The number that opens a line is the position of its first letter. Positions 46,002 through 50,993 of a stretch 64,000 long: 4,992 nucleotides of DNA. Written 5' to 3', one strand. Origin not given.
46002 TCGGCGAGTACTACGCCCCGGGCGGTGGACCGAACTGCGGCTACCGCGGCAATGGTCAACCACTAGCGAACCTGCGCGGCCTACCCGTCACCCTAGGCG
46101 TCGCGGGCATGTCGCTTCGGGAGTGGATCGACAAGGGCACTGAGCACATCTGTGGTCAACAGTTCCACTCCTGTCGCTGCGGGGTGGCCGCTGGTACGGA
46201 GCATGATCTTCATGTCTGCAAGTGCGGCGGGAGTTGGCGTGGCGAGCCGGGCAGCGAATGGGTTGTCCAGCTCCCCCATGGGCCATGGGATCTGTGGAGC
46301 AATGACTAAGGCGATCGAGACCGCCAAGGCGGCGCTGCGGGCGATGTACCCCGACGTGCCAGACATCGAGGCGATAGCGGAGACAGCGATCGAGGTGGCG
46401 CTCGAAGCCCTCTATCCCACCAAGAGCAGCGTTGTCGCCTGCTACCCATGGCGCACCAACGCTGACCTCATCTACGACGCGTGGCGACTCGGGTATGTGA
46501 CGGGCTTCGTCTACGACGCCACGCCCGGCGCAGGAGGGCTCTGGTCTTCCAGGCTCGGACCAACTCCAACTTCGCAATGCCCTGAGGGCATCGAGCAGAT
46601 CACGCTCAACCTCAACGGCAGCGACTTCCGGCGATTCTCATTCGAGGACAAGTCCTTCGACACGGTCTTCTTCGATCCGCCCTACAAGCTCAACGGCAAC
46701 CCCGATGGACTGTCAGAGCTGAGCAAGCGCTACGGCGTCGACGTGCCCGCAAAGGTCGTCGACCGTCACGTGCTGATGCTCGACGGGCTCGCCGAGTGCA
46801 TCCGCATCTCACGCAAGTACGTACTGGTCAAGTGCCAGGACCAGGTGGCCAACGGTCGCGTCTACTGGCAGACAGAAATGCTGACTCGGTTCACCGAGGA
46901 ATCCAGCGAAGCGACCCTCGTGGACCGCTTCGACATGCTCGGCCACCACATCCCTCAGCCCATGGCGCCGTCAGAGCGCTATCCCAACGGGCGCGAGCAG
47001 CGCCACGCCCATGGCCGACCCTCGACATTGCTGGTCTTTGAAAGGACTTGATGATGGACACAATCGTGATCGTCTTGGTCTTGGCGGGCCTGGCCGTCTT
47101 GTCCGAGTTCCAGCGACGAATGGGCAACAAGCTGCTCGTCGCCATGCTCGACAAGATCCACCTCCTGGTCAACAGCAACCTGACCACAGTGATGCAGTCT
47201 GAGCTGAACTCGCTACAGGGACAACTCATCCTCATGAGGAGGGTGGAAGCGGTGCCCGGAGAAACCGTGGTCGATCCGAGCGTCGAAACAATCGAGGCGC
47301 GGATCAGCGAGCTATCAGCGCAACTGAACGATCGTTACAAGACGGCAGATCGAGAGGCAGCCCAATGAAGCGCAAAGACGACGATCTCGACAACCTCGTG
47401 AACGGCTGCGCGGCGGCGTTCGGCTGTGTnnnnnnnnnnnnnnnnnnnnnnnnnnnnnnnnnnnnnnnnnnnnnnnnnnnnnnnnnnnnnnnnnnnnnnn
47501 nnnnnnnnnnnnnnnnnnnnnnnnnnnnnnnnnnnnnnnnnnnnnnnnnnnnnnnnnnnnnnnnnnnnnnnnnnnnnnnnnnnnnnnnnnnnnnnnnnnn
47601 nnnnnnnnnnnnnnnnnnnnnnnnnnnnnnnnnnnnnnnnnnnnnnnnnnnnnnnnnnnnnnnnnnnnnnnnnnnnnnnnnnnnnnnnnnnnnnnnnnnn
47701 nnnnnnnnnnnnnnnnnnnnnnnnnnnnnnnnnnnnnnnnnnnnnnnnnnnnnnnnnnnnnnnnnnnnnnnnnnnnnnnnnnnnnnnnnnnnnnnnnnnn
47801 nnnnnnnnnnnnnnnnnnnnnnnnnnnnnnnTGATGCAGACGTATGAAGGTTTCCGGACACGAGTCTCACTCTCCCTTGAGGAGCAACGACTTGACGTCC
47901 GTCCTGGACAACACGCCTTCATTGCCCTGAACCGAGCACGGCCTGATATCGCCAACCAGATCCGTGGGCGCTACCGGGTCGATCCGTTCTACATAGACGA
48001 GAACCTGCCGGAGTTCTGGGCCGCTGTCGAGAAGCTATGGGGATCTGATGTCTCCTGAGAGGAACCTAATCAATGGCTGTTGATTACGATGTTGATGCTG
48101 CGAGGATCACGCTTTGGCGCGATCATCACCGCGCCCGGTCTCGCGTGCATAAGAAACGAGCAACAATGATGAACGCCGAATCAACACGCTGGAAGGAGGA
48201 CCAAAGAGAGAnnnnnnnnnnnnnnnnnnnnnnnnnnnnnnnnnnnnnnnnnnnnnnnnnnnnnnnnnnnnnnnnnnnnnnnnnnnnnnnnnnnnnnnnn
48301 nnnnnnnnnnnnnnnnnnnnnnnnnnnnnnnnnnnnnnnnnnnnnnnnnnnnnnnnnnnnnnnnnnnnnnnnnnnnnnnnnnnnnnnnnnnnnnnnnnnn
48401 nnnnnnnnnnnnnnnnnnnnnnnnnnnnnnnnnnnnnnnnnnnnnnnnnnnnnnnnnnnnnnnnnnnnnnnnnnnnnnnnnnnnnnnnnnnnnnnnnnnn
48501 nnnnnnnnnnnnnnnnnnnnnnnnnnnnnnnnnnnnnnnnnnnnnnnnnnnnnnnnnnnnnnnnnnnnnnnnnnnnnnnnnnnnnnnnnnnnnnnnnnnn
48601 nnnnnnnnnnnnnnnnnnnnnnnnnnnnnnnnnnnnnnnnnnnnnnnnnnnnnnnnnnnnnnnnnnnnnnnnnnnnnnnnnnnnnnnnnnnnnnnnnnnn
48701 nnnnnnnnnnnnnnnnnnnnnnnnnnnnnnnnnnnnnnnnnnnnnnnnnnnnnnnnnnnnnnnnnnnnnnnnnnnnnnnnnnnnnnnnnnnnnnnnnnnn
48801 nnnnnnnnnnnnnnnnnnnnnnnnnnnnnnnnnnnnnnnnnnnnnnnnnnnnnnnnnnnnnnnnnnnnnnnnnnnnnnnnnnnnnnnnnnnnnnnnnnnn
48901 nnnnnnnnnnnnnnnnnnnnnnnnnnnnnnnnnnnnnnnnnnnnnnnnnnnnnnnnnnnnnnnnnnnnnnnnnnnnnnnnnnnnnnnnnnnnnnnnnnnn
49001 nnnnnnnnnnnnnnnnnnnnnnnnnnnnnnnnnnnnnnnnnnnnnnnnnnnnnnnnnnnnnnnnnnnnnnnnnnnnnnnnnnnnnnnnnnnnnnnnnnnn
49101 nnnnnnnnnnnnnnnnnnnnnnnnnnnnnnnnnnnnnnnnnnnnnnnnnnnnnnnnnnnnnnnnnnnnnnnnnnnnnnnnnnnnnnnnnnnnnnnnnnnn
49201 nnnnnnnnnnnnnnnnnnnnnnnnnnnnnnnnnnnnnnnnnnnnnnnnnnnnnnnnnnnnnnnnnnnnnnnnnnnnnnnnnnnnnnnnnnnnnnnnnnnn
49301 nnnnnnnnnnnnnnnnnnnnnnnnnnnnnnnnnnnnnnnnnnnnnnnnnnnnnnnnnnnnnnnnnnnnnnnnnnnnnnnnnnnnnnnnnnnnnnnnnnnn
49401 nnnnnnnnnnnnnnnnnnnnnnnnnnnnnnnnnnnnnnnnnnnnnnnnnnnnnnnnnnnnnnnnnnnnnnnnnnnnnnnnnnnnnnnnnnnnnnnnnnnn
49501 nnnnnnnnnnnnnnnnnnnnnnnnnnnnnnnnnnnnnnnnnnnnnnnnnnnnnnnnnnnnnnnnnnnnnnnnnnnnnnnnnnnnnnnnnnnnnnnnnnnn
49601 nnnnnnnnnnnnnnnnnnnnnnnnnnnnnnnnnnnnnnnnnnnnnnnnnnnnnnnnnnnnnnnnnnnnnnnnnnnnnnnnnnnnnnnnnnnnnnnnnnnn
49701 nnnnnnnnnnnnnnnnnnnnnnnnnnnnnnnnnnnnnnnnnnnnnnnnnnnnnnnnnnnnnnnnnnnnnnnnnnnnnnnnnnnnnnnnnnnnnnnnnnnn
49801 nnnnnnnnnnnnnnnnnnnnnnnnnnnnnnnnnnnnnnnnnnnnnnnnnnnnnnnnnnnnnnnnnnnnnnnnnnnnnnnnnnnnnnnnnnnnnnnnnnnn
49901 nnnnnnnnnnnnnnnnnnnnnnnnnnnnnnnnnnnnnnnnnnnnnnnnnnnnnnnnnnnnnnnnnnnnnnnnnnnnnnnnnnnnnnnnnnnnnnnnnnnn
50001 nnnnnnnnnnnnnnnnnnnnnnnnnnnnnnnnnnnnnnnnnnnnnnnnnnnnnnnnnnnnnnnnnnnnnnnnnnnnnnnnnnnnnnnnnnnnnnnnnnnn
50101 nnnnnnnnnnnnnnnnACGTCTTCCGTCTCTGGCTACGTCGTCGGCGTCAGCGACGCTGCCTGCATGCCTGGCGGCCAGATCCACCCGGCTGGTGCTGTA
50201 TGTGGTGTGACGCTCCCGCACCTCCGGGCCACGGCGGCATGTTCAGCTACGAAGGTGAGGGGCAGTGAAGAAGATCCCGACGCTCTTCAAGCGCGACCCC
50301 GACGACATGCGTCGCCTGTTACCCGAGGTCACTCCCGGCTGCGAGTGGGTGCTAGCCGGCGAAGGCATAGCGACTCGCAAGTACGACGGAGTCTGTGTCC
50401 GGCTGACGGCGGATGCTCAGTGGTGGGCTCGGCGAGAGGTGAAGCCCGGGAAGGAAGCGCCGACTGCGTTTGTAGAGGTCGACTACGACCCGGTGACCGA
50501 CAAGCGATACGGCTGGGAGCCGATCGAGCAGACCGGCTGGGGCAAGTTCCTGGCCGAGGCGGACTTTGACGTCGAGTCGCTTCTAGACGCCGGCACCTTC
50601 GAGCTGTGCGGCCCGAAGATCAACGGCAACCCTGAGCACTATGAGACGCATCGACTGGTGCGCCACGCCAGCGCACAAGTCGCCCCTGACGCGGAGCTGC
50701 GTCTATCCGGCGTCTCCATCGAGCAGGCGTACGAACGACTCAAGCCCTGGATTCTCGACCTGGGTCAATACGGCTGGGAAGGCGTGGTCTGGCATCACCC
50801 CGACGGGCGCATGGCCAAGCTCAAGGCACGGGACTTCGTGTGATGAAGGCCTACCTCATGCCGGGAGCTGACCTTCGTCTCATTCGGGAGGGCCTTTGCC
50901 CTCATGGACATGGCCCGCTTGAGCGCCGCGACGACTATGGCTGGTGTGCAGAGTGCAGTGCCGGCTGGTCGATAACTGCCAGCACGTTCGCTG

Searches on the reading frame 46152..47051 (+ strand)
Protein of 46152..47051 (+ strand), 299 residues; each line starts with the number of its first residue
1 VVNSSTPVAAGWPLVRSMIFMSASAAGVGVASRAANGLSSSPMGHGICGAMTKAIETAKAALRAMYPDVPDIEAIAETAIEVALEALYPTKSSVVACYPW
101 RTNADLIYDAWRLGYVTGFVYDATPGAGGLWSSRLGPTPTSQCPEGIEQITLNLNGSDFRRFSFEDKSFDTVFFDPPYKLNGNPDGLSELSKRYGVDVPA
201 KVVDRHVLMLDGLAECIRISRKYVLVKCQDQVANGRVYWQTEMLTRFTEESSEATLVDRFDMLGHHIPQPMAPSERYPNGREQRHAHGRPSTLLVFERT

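Call 68: search_protein_families(library=phrogs, proteins=[window:46152-47051:+], max_evalue=0.001)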
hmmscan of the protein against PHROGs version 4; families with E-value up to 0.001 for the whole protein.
window:46152-47051:+ (299 aa): 2 families
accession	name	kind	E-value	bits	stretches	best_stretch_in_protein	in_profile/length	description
phrog_24333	-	other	1.5e-07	32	1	116-298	54-226/238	DNA methyltransferase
phrog_954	-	other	9.8e-06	25.9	1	157-222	99-159/229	DNA methyltransferase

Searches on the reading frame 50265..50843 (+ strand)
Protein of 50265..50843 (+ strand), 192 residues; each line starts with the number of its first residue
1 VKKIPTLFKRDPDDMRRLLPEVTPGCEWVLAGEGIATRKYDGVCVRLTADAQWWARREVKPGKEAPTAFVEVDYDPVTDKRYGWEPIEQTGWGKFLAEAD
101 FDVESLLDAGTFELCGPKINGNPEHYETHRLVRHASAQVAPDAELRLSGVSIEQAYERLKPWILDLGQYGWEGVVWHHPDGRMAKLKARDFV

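Call 69: search_protein_families(library=pfam, proteins=[window:50265-50843:+], max_evalue=0.001)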
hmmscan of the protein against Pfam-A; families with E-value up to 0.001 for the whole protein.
window:50265-50843:+ (192 aa): 1 family
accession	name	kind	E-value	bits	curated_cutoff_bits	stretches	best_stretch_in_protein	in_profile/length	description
PF17720.7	RLIG1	-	4.9e-09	35.9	25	1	108-187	190-265/324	RNA ligase 1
